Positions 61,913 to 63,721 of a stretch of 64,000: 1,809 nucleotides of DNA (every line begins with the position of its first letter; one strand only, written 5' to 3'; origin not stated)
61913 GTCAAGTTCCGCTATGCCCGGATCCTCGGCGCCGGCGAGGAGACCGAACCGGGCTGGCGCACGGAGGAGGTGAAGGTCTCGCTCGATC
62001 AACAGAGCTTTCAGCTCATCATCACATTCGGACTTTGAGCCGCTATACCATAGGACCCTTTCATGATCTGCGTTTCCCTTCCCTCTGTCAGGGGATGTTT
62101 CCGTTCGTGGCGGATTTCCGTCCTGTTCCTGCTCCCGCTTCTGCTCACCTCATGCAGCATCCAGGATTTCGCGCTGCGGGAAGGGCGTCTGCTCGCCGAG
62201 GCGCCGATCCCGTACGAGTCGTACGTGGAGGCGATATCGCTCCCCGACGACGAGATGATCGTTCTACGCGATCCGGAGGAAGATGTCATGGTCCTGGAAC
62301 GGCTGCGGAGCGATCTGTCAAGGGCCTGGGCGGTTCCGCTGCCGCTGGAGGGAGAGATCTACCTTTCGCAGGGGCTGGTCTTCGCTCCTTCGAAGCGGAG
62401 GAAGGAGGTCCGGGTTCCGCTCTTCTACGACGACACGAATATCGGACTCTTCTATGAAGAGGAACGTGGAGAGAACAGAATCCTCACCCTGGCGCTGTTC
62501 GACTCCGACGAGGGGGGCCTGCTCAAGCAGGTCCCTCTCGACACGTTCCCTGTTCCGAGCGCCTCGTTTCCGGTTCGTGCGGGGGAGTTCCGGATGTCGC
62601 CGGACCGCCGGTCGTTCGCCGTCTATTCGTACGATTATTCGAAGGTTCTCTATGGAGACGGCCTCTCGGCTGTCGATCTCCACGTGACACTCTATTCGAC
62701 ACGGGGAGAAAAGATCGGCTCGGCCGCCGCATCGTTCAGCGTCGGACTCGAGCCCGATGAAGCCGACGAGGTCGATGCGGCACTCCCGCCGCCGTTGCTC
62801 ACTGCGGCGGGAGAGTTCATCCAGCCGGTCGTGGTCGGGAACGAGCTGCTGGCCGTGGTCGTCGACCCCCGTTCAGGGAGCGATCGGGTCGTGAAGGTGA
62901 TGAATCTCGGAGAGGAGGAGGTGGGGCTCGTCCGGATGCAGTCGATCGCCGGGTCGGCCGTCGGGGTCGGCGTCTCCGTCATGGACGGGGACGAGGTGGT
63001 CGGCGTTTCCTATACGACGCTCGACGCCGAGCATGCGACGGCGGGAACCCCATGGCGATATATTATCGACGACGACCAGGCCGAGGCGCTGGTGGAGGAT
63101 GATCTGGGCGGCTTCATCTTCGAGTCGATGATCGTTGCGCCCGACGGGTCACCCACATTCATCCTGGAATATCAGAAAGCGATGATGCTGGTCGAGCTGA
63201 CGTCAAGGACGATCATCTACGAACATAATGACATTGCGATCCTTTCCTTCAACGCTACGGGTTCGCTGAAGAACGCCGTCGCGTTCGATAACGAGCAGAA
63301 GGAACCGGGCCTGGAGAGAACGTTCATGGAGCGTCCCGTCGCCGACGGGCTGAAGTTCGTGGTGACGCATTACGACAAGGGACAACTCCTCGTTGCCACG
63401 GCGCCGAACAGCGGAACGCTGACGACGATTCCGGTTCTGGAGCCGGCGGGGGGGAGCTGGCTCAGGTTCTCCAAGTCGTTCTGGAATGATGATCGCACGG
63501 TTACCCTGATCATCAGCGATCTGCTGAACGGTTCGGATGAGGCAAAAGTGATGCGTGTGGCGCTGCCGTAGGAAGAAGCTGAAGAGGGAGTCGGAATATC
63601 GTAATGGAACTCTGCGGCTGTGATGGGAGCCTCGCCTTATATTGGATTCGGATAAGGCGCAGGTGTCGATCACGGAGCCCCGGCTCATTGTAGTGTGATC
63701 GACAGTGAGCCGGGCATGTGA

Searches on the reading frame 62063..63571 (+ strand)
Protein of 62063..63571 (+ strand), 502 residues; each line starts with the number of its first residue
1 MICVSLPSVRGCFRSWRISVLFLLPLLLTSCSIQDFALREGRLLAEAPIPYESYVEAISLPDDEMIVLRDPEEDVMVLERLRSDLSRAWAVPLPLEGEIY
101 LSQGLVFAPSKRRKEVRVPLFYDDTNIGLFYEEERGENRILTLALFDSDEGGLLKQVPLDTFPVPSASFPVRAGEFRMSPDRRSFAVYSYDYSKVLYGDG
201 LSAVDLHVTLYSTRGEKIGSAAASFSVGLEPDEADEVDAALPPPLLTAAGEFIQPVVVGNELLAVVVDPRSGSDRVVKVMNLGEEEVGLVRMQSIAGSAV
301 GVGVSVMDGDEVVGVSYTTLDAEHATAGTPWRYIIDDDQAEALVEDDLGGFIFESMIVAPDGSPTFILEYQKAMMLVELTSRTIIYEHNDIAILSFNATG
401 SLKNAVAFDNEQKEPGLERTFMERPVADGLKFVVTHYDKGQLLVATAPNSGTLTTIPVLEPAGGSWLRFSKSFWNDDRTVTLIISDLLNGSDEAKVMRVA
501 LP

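Call 53: find_encoding_contigs(protein=window:62063-63571:+, flank=10000, max_places=1)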
Protein window:62063-63571:+ (502 aa): 6 contigs read that carry it; 1 place shown.
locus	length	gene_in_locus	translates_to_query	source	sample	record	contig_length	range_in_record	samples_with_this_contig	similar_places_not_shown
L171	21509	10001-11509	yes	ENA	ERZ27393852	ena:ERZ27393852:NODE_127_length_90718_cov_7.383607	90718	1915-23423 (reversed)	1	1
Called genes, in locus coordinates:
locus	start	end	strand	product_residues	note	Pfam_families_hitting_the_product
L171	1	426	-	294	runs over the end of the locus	-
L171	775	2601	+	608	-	PF05192:MutS_III (weak), PF00488:MutS_V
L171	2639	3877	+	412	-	PF10117:McrBC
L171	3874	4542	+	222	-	PF08713:DNA_alkylation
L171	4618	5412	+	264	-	-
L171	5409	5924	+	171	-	PF06172:Cupin_5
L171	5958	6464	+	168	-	PF05163:DinB (weak), PF11716:MDMPI_N (weak), PF12867:DinB_2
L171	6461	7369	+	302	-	PF00849:PseudoU_synth_2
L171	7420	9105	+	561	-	PF13428:TPR_14 (faint), PF07719:TPR_2 (faint), PF10602:RPN7 (faint), PF13176:TPR_7 (faint), PF13424:TPR_12 (weak), PF17874:TPR_MalT, PF13424:TPR_12, PF00196:GerE (weak), +7 more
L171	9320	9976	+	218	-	-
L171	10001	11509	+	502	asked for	-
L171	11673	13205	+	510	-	-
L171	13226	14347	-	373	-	PF07143:AttH, PF17186:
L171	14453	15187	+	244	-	PF02616:SMC_ScpA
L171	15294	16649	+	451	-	PF04079:SMC_ScpB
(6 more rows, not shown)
